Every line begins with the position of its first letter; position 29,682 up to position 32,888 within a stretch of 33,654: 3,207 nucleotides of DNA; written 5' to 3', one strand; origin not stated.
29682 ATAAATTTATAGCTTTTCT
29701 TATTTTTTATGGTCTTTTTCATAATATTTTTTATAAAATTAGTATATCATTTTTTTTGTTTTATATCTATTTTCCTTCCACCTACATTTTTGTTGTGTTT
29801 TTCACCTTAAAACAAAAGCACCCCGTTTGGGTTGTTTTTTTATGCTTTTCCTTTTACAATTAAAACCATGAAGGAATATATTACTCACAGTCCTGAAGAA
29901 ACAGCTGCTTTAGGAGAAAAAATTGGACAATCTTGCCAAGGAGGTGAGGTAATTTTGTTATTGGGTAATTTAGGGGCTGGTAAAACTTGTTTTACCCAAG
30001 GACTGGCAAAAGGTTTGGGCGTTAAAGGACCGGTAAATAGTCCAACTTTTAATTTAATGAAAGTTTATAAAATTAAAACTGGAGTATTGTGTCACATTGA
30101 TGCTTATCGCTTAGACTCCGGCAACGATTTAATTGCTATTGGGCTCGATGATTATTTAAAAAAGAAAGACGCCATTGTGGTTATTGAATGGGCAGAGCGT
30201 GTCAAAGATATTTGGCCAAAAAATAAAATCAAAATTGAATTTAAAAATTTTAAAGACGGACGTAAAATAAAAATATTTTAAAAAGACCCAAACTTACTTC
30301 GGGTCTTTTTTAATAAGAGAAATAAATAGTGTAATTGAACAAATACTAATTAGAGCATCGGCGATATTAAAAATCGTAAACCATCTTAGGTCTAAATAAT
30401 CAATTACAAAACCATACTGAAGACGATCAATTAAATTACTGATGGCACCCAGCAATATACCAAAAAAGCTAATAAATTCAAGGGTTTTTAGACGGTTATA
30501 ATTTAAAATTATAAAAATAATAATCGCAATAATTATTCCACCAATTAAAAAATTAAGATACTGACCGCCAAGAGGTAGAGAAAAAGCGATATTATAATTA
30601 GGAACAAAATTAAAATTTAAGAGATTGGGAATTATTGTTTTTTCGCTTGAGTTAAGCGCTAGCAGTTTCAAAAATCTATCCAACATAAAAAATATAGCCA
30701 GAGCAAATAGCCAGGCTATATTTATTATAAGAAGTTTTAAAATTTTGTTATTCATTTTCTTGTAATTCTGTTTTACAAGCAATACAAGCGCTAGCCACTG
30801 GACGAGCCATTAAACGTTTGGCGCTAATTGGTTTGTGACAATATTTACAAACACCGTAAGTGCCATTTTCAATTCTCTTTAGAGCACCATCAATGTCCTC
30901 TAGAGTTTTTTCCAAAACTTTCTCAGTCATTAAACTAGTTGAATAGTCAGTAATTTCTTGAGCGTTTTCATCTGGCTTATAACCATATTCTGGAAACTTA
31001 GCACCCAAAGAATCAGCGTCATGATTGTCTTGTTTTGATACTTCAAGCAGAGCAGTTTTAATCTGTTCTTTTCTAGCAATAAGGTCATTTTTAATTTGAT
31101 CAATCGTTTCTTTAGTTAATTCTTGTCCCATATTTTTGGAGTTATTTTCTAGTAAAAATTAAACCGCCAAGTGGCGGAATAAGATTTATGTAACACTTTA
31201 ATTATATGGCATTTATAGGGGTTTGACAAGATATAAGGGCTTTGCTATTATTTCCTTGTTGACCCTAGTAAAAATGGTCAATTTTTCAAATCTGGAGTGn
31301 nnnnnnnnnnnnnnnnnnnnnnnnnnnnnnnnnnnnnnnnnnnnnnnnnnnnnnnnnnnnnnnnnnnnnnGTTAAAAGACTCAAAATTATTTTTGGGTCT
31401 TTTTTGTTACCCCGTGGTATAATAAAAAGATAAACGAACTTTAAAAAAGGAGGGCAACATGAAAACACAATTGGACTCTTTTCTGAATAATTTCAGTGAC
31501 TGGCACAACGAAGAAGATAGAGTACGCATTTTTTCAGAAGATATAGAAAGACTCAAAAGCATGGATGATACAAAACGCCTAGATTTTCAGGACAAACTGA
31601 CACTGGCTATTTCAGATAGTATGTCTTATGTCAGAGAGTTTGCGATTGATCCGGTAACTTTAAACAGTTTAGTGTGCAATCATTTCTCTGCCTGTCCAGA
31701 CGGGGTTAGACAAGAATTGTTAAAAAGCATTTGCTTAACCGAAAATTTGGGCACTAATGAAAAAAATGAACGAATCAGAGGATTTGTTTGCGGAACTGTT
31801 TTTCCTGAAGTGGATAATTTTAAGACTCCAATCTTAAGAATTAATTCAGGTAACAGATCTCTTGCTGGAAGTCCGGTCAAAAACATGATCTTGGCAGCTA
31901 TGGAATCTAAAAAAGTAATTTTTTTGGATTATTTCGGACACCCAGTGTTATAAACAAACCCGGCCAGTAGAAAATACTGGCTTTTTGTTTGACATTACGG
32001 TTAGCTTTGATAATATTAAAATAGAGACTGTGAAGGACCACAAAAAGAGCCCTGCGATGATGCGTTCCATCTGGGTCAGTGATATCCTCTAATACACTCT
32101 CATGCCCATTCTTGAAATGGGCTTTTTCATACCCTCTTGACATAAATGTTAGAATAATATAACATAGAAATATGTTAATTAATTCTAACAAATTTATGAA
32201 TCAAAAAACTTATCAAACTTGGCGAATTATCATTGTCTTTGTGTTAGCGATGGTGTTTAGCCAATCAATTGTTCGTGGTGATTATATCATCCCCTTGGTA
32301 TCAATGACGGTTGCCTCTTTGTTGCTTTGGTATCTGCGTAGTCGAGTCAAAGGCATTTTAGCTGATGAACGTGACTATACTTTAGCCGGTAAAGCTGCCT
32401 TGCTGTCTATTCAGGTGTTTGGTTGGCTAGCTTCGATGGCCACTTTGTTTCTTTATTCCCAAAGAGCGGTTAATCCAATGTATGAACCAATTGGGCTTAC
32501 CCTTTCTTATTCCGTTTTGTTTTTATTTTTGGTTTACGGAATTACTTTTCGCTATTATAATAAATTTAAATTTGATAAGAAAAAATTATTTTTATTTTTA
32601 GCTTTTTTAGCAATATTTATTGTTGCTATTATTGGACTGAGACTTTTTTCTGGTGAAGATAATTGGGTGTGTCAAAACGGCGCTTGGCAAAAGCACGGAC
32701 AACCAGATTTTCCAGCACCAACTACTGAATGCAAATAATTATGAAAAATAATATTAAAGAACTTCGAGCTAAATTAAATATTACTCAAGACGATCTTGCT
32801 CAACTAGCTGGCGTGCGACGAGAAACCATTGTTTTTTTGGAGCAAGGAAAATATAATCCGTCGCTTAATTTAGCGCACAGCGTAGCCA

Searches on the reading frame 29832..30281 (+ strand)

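Call 10: search_protein_families(library=pfam, proteins=[window:29832-30281:+], max_evalue=0.001)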
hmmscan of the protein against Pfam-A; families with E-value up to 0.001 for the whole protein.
window:29832-30281:+ (149 aa): 1 family
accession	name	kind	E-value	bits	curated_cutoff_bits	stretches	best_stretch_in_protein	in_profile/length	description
PF02367.23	TsaE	-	4.5e-40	137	26.6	1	19-145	2-127/128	Threonylcarbamoyl adenosine biosynthesis protein TsaE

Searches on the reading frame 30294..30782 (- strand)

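Call 10: search_protein_families(library=pfam, proteins=[window:30294-30782:-], max_evalue=0.001)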
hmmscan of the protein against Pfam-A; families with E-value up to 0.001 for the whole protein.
window:30294-30782:- (162 aa): 1 family
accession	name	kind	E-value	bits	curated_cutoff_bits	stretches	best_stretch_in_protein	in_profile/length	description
PF01252.23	Peptidase_A8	-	2.1e-23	83.6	25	1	29-157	3-141/142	Signal peptidase (SPase) II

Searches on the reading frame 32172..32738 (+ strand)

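Call 10: search_protein_families(library=pfam, proteins=[window:32172-32738:+], max_evalue=0.001)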
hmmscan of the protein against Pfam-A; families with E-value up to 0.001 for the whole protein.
window:32172-32738:+ (188 aa): 1 family
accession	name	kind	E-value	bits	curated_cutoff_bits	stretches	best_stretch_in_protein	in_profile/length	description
PF09946.14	DUF2178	-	6.2e-12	45.9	22.8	1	19-122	2-104/104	Predicted membrane protein (DUF2178)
